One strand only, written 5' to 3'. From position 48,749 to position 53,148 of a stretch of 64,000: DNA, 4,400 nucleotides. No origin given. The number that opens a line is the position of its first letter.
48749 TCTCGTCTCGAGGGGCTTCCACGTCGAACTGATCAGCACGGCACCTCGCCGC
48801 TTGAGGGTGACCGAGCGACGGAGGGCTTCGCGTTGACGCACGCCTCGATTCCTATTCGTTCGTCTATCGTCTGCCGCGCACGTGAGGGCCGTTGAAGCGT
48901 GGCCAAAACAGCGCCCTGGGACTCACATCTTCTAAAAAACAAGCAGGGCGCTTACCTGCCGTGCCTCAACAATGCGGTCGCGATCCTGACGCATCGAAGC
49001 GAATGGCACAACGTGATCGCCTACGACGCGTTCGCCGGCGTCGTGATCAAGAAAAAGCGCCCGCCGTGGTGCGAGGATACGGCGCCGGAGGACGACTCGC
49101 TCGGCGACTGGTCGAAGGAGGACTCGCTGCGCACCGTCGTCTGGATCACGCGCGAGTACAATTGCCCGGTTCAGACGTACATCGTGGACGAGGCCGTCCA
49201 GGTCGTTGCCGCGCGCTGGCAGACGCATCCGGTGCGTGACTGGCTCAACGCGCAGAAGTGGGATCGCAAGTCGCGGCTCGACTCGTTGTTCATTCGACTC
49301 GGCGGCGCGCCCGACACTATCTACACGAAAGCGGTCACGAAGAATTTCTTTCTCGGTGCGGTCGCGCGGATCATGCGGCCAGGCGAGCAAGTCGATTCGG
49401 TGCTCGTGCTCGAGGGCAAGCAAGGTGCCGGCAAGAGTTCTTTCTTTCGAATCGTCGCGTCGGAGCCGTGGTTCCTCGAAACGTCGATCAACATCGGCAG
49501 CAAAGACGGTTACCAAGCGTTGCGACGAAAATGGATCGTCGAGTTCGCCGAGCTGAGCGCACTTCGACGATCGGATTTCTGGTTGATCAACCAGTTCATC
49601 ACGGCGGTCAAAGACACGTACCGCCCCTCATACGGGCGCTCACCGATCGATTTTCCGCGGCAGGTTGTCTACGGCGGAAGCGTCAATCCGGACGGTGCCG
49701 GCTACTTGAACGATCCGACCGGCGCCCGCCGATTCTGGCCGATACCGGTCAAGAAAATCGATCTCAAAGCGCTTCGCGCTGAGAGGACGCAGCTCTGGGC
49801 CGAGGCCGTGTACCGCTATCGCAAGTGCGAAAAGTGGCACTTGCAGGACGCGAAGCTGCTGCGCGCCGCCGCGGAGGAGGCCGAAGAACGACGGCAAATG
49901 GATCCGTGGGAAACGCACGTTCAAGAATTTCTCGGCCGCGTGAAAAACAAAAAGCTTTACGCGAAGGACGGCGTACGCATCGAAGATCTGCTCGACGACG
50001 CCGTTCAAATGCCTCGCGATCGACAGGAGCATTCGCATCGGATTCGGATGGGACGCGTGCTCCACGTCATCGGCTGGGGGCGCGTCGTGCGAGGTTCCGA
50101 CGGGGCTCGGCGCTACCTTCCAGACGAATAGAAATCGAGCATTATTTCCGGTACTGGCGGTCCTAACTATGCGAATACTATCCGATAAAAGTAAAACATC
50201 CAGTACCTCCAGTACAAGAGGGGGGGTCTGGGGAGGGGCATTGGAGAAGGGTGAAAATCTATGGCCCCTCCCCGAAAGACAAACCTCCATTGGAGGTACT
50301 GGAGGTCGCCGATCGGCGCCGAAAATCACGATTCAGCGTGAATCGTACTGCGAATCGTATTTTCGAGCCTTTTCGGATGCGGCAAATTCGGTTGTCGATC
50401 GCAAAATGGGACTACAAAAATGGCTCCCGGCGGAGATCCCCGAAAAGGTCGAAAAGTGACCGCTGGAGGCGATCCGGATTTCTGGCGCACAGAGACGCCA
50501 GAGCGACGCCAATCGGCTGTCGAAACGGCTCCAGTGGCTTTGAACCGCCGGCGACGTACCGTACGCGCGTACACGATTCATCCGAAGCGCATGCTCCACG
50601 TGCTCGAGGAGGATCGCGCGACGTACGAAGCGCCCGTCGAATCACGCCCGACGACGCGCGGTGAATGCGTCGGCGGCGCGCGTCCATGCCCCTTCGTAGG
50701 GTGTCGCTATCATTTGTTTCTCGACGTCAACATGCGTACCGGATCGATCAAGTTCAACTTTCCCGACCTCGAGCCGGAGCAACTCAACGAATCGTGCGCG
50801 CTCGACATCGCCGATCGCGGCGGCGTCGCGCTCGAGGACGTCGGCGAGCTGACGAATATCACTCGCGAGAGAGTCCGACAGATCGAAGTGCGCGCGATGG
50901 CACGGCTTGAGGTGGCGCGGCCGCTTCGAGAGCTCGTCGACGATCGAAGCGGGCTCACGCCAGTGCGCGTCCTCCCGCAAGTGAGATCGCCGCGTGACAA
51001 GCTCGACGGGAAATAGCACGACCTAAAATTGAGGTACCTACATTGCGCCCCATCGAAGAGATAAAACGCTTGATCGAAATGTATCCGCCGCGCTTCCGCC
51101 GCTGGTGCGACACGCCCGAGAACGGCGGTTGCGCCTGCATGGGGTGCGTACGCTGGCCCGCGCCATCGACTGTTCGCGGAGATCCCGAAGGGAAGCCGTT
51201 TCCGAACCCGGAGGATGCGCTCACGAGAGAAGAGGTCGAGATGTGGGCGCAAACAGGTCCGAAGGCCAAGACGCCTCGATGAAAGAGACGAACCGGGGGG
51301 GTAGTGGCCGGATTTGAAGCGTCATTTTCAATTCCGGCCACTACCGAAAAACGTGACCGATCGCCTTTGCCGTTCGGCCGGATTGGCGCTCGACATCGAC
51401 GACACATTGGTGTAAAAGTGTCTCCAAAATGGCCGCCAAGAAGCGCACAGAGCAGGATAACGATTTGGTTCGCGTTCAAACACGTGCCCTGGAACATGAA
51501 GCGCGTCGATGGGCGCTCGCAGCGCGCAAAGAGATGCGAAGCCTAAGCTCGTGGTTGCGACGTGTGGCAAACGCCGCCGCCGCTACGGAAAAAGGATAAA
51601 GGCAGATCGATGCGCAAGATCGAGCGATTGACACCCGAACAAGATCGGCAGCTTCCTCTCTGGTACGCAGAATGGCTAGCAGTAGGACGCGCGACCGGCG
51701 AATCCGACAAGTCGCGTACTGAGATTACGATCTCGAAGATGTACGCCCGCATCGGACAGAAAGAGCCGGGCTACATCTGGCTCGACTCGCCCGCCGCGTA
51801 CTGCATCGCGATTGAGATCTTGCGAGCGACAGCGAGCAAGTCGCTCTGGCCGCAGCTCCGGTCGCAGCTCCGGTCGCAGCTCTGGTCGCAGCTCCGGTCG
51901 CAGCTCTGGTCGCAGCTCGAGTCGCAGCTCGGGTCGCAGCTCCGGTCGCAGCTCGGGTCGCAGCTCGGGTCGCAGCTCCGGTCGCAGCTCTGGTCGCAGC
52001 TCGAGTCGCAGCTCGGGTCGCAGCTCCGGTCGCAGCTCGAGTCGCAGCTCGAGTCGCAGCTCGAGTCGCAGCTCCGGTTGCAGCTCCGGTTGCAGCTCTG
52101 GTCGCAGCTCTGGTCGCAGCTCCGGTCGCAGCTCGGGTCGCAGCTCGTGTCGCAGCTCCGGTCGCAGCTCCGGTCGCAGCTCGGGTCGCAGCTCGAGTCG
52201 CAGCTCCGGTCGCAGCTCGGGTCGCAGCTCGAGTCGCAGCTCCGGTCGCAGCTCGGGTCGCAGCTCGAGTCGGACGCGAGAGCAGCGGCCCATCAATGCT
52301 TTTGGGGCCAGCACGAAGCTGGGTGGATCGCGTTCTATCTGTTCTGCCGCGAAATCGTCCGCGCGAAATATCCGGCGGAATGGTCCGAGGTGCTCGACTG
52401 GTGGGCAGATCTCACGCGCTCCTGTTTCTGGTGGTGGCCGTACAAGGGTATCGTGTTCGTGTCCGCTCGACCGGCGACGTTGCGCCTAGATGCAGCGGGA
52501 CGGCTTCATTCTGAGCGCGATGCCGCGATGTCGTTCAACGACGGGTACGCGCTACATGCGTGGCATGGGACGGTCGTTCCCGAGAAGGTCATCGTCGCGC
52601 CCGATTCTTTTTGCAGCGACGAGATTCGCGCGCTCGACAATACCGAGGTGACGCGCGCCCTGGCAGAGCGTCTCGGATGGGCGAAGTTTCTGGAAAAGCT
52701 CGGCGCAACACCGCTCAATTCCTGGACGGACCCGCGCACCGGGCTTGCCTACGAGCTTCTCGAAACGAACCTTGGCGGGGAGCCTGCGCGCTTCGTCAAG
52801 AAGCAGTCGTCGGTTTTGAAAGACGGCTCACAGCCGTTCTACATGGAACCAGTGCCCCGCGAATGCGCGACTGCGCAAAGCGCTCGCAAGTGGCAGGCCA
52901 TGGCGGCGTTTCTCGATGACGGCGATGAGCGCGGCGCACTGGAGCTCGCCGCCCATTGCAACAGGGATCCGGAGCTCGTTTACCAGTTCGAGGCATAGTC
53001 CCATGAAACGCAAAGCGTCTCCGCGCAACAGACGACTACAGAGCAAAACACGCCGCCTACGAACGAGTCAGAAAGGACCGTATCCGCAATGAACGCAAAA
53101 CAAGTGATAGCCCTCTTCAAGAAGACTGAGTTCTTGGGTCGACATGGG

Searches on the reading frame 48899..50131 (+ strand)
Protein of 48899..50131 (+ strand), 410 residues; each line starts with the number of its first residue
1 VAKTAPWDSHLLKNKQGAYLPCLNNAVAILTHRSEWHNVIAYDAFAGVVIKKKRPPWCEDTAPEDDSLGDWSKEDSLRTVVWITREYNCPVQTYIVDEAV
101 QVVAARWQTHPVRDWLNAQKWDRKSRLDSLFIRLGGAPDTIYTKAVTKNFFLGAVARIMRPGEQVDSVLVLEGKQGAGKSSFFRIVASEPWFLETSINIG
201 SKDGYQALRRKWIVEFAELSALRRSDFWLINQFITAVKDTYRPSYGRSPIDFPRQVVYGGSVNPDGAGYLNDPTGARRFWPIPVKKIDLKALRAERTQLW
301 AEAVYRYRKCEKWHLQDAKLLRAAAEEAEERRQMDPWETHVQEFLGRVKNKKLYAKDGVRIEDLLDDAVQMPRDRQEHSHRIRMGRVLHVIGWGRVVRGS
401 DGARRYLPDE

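Call 25: search_protein_families(library=phrogs, proteins=[window:48899-50131:+], max_evalue=0.00001)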
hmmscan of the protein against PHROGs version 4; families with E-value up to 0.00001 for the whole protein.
window:48899-50131:+ (410 aa): 7 families
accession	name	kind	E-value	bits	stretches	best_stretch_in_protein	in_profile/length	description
phrog_256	-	DNA, RNA and nucleotide metabolism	1e-87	296.5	1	4-370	364-726/798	DNA helicase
phrog_1313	-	DNA, RNA and nucleotide metabolism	5.6e-87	294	1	5-398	136-541/568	DNA helicase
phrog_15962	-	DNA, RNA and nucleotide metabolism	1.9e-64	219.2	1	13-406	397-799/835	DNA primase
phrog_2249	-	DNA, RNA and nucleotide metabolism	4.1e-45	155.7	1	10-398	338-759/802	DNA primase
phrog_36873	-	DNA, RNA and nucleotide metabolism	6.3e-44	151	1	103-404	484-774/1082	DNA helicase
phrog_16593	-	DNA, RNA and nucleotide metabolism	7.1e-40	138.1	1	92-400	484-796/823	DNA primase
phrog_4630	-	DNA, RNA and nucleotide metabolism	1.1e-14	55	1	96-286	169-367/581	DNA primase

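Call 42: search_protein_families(library=pfam, proteins=[window:48899-50131:+], max_evalue=0.001)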
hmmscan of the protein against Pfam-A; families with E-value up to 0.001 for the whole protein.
window:48899-50131:+ (410 aa): 1 family
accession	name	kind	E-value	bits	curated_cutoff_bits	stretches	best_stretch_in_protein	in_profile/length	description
PF05272.17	VapE-like_dom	-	5.9e-70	235.5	25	1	116-330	1-213/217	Virulence-associated protein E-like domain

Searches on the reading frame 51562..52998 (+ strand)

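Call 25: search_protein_families(library=phrogs, proteins=[window:51562-52998:+], max_evalue=0.00001)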
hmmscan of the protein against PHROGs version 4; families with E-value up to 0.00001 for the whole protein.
window:51562-52998:+ (478 aa): 0 families

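Call 42: search_protein_families(library=pfam, proteins=[window:51562-52998:+], max_evalue=0.001)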
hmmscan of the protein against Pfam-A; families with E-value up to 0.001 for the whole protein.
window:51562-52998:+ (478 aa): 2 families
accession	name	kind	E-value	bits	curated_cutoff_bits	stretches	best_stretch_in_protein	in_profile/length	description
PF20530.3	DUF6745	-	3.4e-26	92.3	27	1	245-445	7-192/206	Domain of unknown function (DUF6745)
PF05698.19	Trigger_C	-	0.00089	19.8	22.7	0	154-240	4-91/162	Bacterial trigger factor protein (TF) C-terminus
